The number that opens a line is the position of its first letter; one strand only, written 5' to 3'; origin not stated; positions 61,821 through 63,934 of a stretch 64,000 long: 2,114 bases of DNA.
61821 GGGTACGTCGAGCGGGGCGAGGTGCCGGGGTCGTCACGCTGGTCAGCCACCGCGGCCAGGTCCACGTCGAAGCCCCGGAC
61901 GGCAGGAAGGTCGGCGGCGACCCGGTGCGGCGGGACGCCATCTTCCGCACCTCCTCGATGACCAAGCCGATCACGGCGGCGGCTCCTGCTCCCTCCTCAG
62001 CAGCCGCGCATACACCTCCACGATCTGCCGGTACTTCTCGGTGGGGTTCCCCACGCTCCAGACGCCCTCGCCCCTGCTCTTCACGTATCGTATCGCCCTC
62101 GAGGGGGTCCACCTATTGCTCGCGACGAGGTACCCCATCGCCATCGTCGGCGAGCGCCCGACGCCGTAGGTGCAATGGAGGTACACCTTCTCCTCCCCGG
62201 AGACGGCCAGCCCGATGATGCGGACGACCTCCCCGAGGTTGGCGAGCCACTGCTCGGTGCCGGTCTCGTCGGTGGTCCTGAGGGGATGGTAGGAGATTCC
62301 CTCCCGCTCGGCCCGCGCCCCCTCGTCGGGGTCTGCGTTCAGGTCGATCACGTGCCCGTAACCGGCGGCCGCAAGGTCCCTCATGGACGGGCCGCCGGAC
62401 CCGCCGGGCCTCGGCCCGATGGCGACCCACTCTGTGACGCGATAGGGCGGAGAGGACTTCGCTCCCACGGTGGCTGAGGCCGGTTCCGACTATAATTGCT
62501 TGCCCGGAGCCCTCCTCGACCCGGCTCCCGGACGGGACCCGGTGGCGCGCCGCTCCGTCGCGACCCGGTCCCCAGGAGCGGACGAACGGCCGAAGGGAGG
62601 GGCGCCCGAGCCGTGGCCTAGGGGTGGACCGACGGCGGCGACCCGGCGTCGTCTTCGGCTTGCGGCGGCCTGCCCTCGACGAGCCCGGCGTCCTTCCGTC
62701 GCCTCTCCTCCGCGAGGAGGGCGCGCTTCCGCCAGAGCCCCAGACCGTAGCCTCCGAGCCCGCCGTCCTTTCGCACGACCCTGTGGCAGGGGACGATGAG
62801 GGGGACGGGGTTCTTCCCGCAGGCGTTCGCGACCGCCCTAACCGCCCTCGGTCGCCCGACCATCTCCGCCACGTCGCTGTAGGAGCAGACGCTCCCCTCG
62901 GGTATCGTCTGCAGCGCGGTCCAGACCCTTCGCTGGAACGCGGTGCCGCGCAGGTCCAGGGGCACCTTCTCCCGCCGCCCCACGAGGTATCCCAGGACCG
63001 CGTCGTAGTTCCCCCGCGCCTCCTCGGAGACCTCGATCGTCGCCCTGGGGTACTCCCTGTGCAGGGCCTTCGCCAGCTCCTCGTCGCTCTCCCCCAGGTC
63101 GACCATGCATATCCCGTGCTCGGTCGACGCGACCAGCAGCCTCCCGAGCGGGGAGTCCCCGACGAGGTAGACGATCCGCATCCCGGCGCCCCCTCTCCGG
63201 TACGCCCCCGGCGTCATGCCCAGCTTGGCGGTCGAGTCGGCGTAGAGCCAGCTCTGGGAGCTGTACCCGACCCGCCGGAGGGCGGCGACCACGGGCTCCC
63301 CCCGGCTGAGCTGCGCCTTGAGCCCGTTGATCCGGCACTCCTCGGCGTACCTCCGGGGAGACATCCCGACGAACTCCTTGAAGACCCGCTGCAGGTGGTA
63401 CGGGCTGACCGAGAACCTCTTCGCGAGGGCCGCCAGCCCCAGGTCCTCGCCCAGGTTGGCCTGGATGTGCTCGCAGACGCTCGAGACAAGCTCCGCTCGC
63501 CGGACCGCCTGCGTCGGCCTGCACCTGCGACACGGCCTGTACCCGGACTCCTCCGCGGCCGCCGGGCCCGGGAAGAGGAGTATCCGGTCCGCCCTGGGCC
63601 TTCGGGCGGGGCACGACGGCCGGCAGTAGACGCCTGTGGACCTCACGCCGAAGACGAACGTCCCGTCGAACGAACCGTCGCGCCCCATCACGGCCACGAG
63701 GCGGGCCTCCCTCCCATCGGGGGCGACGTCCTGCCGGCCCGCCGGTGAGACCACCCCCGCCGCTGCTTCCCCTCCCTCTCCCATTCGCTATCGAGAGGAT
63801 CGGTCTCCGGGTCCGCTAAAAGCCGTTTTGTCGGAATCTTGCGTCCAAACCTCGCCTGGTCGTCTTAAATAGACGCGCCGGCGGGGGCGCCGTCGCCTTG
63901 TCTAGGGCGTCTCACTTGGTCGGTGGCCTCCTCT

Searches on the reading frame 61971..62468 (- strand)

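Call 33: search_protein_families(library=pfam, proteins=[window:61971-62468:-], max_evalue=0.00001)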
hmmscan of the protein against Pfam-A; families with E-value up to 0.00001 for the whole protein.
window:61971-62468:- (165 aa): 1 family
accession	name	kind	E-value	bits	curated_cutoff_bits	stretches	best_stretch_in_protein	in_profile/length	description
PF00782.25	DSPc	-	6.2e-13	49.1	33.5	1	36-134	18-115/133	Dual specificity phosphatase, catalytic domain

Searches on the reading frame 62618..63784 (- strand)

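Call 33: search_protein_families(library=pfam, proteins=[window:62618-63784:-], max_evalue=0.00001)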
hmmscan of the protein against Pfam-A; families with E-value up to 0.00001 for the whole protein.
window:62618-63784:- (388 aa): 5 families
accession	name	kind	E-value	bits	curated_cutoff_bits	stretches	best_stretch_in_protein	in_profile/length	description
PF01035.26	DNA_binding_1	-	1.3e-34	118.3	27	1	282-361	1-80/81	6-O-methylguanine DNA methyltransferase, DNA binding domain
PF02805.21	Ada_Zn_binding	-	2.4e-25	88.7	23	1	28-90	2-64/65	Metal binding domain of Ada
PF12833.13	HTH_18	-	1.2e-18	67.6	33.6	1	120-197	1-79/80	Helix-turn-helix domain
PF00165.29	HTH_AraC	-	2.3e-09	37.6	26.6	0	107-146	1-40/42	Bacterial regulatory helix-turn-helix proteins, AraC family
PF02870.21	Methyltransf_1N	-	2.9e-08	34.6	21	1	204-246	1-42/71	6-O-methylguanine DNA methyltransferase, ribonuclease-like domain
